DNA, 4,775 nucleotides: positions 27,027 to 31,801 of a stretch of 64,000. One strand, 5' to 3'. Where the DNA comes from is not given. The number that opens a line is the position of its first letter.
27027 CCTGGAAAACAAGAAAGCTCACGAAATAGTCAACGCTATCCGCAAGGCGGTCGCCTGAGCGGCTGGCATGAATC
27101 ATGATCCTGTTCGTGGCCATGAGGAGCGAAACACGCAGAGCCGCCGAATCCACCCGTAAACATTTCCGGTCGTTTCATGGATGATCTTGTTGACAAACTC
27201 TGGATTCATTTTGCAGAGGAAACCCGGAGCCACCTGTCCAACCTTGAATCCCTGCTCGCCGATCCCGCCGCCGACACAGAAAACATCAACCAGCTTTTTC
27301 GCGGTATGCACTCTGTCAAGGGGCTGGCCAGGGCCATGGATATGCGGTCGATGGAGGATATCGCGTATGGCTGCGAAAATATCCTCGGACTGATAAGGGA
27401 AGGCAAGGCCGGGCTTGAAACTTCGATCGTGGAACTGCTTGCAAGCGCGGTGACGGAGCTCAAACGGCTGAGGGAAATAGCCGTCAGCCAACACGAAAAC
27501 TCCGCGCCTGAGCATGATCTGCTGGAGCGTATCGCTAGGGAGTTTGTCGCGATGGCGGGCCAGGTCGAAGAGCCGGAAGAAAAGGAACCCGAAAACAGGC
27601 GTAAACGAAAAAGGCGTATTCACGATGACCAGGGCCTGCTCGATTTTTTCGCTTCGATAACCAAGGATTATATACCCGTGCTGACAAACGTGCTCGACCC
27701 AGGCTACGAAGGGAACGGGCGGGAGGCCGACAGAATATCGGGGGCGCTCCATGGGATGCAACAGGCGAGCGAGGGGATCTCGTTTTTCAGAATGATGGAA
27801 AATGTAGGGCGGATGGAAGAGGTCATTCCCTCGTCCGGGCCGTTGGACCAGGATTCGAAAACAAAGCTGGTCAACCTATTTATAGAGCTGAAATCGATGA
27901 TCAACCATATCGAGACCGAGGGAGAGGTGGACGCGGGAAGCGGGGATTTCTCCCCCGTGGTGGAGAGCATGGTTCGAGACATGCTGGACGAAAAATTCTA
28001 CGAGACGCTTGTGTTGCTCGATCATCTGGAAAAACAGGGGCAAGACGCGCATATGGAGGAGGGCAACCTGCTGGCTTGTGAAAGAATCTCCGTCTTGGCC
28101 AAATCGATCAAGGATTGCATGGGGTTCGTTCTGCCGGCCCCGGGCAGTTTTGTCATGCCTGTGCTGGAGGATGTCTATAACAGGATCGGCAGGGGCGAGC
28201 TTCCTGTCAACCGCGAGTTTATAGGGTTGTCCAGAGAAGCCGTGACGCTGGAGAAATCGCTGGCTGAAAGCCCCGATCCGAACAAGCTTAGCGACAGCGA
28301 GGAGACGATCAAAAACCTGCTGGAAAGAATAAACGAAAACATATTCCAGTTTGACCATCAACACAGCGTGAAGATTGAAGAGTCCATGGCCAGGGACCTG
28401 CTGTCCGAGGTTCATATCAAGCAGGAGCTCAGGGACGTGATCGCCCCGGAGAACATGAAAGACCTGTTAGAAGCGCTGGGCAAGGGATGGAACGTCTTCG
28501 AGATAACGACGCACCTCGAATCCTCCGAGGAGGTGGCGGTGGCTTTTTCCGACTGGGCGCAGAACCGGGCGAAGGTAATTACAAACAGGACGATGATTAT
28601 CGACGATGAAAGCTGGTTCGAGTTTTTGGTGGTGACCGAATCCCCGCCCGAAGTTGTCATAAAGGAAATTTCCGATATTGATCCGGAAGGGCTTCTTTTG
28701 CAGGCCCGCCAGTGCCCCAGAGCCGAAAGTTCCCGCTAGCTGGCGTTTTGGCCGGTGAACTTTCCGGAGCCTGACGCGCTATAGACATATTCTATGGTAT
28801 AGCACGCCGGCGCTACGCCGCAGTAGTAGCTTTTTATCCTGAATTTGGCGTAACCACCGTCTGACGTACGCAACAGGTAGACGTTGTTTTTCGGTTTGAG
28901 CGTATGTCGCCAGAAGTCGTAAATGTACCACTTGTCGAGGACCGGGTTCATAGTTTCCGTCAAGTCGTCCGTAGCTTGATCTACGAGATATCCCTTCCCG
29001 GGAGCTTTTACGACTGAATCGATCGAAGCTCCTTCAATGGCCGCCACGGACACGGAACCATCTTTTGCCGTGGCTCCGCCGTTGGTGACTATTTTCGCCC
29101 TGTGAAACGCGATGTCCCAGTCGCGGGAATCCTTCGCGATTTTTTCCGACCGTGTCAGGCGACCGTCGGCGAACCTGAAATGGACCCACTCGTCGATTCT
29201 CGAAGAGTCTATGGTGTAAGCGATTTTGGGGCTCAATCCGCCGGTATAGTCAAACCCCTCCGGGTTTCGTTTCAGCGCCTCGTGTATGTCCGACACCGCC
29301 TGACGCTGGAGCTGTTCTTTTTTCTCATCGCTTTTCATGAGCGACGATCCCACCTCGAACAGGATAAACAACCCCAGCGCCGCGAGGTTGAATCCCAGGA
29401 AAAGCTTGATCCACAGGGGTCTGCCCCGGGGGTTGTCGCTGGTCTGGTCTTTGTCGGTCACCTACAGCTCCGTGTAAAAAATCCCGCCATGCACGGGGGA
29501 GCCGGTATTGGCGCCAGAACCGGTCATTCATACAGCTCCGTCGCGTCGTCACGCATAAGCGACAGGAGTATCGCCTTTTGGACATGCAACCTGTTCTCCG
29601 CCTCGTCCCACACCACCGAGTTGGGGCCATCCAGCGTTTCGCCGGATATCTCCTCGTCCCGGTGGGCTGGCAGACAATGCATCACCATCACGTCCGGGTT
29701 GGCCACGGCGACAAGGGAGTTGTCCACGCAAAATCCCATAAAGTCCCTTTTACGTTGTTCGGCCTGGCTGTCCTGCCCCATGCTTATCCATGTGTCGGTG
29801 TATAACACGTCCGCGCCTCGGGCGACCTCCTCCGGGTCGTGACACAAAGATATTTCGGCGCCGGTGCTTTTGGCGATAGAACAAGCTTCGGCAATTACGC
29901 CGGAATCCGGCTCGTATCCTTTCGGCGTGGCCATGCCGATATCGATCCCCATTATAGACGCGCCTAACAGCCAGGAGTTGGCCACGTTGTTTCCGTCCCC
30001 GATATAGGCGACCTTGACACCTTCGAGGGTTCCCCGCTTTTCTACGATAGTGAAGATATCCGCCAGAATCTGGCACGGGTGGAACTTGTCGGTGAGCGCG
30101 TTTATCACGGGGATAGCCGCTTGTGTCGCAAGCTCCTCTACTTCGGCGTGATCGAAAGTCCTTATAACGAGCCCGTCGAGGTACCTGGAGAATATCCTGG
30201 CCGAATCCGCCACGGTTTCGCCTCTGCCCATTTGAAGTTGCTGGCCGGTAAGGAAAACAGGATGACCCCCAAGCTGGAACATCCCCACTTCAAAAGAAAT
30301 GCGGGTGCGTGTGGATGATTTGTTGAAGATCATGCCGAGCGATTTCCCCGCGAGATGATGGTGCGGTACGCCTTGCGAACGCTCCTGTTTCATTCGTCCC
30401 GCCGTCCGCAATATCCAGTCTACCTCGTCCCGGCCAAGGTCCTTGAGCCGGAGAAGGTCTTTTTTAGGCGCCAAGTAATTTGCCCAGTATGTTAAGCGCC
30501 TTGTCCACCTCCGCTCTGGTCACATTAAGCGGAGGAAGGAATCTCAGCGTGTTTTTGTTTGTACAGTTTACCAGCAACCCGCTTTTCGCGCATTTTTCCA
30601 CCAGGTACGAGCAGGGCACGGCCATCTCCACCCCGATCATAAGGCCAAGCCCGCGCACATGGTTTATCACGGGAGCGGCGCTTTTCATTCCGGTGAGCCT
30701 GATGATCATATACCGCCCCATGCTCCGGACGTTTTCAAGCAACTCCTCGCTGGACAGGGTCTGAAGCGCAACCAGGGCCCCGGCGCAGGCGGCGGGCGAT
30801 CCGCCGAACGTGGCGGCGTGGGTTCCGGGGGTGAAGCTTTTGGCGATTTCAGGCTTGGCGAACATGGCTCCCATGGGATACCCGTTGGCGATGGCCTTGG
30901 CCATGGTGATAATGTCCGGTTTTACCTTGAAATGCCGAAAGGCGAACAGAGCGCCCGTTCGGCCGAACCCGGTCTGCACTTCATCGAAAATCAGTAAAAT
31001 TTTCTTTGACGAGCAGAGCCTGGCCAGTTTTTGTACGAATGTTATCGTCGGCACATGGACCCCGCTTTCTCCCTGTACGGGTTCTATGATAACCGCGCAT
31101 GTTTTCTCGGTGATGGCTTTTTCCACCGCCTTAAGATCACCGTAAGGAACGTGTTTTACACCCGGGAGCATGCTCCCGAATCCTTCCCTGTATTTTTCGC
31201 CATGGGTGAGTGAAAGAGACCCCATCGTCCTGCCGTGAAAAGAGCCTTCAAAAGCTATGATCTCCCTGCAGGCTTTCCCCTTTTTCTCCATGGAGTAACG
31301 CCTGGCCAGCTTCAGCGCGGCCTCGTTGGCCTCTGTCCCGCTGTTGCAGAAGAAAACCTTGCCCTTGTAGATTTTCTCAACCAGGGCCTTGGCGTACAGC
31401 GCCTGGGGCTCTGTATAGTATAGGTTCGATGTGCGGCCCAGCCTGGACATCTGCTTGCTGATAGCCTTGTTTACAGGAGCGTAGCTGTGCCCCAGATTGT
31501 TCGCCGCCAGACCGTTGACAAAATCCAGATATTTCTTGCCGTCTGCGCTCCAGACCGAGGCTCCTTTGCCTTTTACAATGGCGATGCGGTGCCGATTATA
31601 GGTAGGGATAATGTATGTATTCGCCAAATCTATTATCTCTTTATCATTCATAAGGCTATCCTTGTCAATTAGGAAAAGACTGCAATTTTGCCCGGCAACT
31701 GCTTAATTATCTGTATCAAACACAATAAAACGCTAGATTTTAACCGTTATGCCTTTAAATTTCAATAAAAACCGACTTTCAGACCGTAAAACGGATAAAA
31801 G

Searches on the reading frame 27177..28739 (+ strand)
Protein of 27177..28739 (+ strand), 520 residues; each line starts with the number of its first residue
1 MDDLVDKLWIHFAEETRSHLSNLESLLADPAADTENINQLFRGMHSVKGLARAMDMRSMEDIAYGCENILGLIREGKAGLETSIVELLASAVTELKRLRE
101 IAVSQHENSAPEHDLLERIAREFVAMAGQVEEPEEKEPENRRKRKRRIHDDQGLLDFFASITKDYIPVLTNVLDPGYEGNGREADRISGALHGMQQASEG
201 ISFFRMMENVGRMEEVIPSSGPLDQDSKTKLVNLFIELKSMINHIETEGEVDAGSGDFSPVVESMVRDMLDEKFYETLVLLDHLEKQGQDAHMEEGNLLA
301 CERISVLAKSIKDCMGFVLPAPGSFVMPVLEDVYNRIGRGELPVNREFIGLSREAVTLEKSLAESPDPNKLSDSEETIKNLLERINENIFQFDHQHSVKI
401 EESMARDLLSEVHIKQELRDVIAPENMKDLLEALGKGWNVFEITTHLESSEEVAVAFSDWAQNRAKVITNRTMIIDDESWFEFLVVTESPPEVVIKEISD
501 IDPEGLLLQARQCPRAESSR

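Call 59: search_protein_families(library=pfam, proteins=[window:27177-28739:+], max_evalue=0.00001)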
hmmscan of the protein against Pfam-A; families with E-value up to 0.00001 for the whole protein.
window:27177-28739:+ (520 aa): 1 family
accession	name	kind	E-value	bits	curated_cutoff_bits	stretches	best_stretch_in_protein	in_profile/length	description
PF01627.28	Hpt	-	4e-12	46.7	24.6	1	8-96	2-82/84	Hpt domain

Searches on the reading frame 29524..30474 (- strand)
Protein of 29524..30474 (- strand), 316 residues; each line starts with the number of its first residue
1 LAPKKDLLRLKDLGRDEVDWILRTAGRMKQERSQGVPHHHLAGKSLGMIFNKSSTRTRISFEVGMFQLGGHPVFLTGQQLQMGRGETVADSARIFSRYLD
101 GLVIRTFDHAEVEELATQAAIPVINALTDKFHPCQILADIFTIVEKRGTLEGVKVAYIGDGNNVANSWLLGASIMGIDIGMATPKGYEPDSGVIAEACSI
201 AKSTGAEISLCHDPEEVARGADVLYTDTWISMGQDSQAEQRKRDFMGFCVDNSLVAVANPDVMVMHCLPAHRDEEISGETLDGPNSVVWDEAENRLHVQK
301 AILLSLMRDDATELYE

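Call 59: search_protein_families(library=pfam, proteins=[window:29524-30474:-], max_evalue=0.00001)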
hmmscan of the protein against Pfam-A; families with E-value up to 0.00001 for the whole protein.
window:29524-30474:- (316 aa): 2 families
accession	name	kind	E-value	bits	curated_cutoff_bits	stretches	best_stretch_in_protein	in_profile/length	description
PF00185.30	OTCace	-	1.3e-58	198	29.4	1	151-305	1-156/157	Aspartate/ornithine carbamoyltransferase, Asp/Orn binding domain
PF02729.26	OTCace_N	-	2.5e-49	167.6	29.9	1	5-145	1-148/148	Aspartate/ornithine carbamoyltransferase, carbamoyl-P binding domain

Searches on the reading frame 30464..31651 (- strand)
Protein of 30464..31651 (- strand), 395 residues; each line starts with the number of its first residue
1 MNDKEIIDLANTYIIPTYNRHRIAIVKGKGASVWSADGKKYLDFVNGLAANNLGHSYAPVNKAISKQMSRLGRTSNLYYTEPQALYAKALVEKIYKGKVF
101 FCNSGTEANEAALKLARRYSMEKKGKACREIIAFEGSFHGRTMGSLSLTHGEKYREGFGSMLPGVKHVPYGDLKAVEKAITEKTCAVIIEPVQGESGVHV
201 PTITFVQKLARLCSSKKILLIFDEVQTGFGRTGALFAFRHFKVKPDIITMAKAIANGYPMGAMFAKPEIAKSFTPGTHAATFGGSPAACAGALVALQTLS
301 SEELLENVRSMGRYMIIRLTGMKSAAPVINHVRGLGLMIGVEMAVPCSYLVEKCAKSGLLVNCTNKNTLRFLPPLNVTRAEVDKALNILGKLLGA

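Call 59: search_protein_families(library=pfam, proteins=[window:30464-31651:-], max_evalue=0.00001)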
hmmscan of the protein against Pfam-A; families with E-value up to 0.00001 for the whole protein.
window:30464-31651:- (395 aa): 1 family
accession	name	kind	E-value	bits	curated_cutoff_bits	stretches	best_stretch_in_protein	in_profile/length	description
PF00202.27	Aminotran_3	-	3.7e-116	388.6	30.5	1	21-392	9-402/403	Aminotransferase class-III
